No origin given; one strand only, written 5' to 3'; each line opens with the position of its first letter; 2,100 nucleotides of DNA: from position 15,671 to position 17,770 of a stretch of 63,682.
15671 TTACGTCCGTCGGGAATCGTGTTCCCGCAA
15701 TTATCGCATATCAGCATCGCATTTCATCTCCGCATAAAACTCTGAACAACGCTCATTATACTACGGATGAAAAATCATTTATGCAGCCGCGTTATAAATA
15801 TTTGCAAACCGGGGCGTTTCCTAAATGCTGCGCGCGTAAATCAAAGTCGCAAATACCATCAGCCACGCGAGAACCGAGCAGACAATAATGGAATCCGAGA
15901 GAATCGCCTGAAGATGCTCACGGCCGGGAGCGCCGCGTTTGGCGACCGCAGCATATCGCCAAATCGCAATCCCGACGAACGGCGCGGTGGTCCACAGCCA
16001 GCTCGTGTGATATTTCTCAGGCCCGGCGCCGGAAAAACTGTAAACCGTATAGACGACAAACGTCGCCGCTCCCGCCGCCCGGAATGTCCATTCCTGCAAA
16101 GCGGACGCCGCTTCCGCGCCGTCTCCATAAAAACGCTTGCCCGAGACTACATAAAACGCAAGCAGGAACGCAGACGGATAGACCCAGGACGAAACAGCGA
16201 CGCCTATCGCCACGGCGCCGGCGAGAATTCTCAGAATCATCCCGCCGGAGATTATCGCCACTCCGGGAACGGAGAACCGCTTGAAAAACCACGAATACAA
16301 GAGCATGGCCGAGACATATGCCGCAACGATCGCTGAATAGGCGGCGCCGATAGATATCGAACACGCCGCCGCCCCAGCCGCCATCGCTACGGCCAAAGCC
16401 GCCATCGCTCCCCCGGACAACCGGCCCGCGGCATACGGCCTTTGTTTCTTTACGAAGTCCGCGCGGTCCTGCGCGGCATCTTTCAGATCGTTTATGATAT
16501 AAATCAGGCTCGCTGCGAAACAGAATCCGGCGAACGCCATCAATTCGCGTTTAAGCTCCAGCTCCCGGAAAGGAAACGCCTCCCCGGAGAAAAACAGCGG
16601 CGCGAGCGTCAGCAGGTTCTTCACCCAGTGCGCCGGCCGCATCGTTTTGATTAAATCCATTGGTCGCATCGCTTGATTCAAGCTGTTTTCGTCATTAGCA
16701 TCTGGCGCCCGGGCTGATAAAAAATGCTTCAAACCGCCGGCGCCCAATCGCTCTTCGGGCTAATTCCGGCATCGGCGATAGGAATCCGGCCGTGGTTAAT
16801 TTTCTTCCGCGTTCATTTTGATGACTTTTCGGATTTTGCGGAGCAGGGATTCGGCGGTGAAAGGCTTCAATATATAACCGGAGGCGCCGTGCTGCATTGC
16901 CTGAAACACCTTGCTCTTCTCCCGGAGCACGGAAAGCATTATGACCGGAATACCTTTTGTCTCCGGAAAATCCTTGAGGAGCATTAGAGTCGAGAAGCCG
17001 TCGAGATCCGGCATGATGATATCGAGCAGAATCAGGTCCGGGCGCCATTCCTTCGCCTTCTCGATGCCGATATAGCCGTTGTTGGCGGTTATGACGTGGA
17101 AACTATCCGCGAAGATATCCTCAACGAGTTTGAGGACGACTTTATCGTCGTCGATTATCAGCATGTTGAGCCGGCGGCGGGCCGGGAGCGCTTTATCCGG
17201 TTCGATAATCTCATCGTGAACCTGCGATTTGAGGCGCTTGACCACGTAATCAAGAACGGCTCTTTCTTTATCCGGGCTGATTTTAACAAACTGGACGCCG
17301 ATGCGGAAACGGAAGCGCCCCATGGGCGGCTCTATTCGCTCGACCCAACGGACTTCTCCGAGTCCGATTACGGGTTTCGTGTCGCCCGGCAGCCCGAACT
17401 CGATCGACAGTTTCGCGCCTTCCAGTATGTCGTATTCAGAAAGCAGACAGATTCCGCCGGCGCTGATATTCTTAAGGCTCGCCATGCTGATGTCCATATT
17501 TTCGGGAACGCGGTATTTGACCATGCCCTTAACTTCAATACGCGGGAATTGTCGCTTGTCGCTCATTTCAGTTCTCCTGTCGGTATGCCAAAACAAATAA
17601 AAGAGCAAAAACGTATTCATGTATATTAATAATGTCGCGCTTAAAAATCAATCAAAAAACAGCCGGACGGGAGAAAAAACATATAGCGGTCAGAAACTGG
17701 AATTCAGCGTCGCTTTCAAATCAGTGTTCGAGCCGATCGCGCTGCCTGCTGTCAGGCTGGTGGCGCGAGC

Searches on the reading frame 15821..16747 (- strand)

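Call 63: search_protein_families(library=pfam, proteins=[window:15821-16747:-], max_evalue=0.00001)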
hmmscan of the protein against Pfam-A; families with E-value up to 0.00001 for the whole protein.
window:15821-16747:- (308 aa): 1 family
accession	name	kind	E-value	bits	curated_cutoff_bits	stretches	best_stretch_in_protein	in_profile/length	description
PF01040.23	UbiA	-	4.7e-15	56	34.2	1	69-200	23-154/250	UbiA prenyltransferase family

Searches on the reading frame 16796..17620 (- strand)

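Call 91: search_protein_families(library=pfam, proteins=[window:16796-17620:-], max_evalue=0.001)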
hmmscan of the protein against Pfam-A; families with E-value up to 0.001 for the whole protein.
window:16796-17620:- (274 aa): 2 families
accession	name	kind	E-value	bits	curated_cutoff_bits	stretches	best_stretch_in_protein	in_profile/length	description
PF00072.30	Response_reg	-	5.9e-24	84.8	30.2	1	154-263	2-110/111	Response regulator receiver domain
PF07238.19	PilZ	-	7.2e-12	46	22.5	1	21-126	1-100/102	PilZ domain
